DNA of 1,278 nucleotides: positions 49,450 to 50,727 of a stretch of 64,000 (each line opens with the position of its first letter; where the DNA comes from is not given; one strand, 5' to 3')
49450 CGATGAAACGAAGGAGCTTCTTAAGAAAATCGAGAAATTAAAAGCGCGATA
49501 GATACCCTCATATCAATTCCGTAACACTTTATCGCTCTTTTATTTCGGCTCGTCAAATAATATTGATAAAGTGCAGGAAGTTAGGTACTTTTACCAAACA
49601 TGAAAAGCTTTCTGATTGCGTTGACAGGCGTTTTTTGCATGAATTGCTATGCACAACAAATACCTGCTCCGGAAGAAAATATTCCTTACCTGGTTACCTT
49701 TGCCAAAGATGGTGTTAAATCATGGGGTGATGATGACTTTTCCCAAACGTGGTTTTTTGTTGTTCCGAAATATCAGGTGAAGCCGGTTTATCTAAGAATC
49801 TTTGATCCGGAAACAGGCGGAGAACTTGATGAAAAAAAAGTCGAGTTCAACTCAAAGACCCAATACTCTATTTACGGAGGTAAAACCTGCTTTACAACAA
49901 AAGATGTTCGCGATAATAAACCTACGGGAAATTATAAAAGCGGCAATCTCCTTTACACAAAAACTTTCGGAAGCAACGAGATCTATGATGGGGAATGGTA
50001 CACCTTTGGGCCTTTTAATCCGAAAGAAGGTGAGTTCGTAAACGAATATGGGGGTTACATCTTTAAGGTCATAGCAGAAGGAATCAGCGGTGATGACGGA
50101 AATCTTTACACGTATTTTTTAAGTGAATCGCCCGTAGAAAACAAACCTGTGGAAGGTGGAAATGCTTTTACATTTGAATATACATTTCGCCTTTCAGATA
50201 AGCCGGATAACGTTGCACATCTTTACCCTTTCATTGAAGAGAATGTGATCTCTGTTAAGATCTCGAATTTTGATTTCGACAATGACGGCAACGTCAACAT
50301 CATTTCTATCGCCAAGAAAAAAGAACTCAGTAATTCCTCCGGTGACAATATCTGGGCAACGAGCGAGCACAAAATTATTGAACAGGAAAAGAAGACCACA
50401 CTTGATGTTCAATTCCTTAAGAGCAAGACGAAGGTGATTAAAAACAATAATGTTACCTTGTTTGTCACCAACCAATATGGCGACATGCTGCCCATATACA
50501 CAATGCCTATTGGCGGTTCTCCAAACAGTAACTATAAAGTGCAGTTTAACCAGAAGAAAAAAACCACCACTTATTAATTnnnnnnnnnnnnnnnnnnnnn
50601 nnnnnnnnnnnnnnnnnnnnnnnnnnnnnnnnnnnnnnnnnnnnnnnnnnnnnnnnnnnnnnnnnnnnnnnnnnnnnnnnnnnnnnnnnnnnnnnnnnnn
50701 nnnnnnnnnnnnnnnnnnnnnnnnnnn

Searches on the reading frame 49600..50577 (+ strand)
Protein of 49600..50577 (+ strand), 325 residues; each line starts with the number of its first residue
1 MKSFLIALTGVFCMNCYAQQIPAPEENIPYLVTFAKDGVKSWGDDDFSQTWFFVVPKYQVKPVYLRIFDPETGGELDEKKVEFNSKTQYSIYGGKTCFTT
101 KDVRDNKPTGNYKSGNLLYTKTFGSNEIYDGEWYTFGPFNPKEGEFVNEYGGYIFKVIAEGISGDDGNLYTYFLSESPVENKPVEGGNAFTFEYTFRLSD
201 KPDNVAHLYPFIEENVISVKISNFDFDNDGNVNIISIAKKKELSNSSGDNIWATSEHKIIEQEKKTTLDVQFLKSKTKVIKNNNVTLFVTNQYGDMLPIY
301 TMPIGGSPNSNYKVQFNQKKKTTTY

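Call 6: search_protein_families(library=pfam, proteins=[window:49600-50577:+], max_evalue=0.001)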
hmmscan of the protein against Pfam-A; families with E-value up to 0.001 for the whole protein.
window:49600-50577:+ (325 aa): 0 families

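Call 9: search_protein_families(library=ncbifam, proteins=[window:49600-50577:+], max_evalue=0.001)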
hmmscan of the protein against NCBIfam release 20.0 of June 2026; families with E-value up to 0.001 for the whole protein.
window:49600-50577:+ (325 aa): 0 families

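Call 39: search_protein_families(library=pfam, proteins=[window:49600-50577:+], max_evalue=0.01)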
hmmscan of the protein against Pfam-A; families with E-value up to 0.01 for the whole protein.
window:49600-50577:+ (325 aa): 0 families

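Call 56: find_homologous_proteins(query=window:49600-50577:+, max_evalue=0.00001)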
Query window:49600-50577:+ (325 aa): 4410 proteins with E <= 0.00001 among 5309 candidates; the best 120 are listed.
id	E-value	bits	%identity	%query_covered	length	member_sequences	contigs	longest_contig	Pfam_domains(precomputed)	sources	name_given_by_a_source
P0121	4.5e-219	744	100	100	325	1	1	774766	-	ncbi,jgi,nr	ncbi:MAG: hypothetical protein K0Q95_3132 [Bacteroidota bacterium]|jgi:hypothetical protein|nr:hypot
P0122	3.4e-207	705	93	100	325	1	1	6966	-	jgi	jgi:hypothetical protein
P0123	8.9e-198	674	88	100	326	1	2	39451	-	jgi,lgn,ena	-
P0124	2.7e-194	663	87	100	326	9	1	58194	-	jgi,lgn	jgi:hypothetical protein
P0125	3.2e-194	662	87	100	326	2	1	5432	-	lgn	-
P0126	1.6e-186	637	84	100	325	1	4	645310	-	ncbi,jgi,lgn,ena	ncbi:MAG TPA: hypothetical protein VF868_02075 [Bacteroidia bacterium]|jgi:hypothetical protein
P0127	1.7e-185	634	82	100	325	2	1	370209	-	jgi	jgi:hypothetical protein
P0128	2.7e-185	633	82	100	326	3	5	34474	-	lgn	-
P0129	7.9e-184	628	81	100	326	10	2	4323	-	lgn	-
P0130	7.3e-181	619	80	100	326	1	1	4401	-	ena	-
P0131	1.0e-179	615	80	100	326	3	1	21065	-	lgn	-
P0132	1.2e-179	615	80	100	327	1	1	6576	-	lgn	-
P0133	2.0e-178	611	81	100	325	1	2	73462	-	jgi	jgi:hypothetical protein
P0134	1.0e-177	608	80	100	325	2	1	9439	-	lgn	-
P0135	3.6e-177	606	80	100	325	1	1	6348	-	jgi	jgi:hypothetical protein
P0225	1.6e-125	437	58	98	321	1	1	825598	-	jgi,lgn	jgi:hypothetical protein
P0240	6.2e-121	422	59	98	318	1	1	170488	-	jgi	jgi:hypothetical protein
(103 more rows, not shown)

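Call 58: find_encoding_contigs(protein=P0225, flank=6000, max_places=1)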
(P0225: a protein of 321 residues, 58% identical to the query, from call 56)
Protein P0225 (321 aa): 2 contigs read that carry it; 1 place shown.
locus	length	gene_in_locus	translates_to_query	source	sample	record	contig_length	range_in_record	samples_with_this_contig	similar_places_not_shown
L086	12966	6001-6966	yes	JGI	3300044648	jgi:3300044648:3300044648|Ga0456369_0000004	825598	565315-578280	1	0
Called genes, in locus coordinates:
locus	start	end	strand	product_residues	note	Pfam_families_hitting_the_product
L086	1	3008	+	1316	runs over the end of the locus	PF06739:SBBP (faint), PF19081:Ig_7 (faint), PF24312:Ig-like_POM152 (faint), PF13585:CHU_C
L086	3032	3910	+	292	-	PF11751:PorP_SprF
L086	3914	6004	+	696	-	PF07676:PD40 (faint), PF18911:PKD_4, PF00801:PKD, PF18911:PKD_4, PF00691:OmpA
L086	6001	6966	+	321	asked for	-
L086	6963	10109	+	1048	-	PF24684:Vgb_lyase (faint), PF07494:Reg_prop (faint), PF08450:SGL (faint), PF07495:Y_Y_Y, PF07228:SpoIIE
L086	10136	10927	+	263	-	PF00106:adh_short, PF08659:KR, PF13561:adh_short_C2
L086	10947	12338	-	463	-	PF12768:Rax2 (faint), PF18962:Por_Secre_tail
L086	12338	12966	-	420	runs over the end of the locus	PF25852:DUF6242_C (faint), PF14870:PSII_BNR (weak), PF18962:Por_Secre_tail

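Call 59: find_encoding_contigs(protein=P0240, flank=6000, max_places=1)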
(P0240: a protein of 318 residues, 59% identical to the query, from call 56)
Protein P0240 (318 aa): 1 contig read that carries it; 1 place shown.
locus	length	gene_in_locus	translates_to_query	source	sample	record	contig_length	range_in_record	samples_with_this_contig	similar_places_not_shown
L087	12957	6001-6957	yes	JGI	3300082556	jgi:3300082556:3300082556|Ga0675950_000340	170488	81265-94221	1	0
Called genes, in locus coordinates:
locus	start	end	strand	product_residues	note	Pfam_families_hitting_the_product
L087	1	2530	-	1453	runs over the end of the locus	PF00873:ACR_tran, PF02321:OEP (faint)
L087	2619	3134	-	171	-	-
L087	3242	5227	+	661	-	PF18962:Por_Secre_tail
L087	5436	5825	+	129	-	PF09345:SiaC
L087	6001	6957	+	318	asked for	-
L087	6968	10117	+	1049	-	PF07494:Reg_prop (faint), PF07495:Y_Y_Y, PF07228:SpoIIE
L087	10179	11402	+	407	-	PF13424:TPR_12 (faint), PF17874:TPR_MalT (faint), PF00515:TPR_1 (faint)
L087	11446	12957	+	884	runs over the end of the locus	PF08448:PAS_4 (weak), PF13188:PAS_8 (faint), PF00989:PAS, PF13426:PAS_9, PF08447:PAS_3 (weak), PF00512:HisKA, PF02518:HATPase_c, PF00072:Response_reg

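Call 67: search_solved_structures(query=L087:5436-5825:+, max_evalue=0.01, show_alignments=1)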
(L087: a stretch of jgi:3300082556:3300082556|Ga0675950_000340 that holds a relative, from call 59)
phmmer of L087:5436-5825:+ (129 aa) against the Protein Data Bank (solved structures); distinct sequences matched with E-value up to 0.01: 2.
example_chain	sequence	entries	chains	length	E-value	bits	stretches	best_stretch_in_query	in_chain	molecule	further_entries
6kko_C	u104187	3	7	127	1.8e-10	44.4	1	9-112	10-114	DUF1987 domain-containing protein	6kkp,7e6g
6k4f_U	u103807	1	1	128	1.8e-10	44.3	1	9-112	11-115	DUF1987 domain-containing protein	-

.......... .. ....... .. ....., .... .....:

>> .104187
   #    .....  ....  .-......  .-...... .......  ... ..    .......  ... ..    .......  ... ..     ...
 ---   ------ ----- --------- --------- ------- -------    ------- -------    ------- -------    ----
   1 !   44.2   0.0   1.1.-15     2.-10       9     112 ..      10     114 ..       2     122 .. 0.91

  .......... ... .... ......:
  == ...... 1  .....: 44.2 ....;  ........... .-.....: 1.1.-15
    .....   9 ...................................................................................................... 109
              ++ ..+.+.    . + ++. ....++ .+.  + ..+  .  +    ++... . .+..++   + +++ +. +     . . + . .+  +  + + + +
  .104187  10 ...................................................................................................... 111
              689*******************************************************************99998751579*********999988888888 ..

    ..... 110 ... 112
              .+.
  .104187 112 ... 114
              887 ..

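Call 71: predict_structure(alignment_id=A4)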
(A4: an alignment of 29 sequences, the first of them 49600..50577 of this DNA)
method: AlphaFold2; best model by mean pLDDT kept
length: 325 residues; sequences in the alignment: 29
mean_pLDDT: 71.0   pTM: 0.72
mean pLDDT of the five models: 71.0, 66.8, 60.1, 59.9, 59.8
residues with pLDDT >= 90: 44; 70-90: 160; 50-70: 72; < 50: 49
segments of 3 or more residues with pLDDT < 50: 12-28, 75-80, 303-325
pLDDT, mean of each block of 10 residues (from residue 1): 58 38 40 64 63 90 85 49 75 91 71 89 64 88 90 90 73 87 82 74 75 84 75 77 67 83 83 75 71 80 36 28 27
secondary structure, 60 per line:
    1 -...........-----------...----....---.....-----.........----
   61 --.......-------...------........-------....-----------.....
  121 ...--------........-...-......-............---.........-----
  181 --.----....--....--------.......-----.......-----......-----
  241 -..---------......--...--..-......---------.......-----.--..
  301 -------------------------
elements in order: H2-12 E31-34 H38-42 E48-56 E63-69 E86-93 H101-104 E116-123 E132-139 E145-147 E152-163 E167-175 E188-191 E194-197 E206-212 E218-224 E230-235 E253-258 E269-274 E284-290
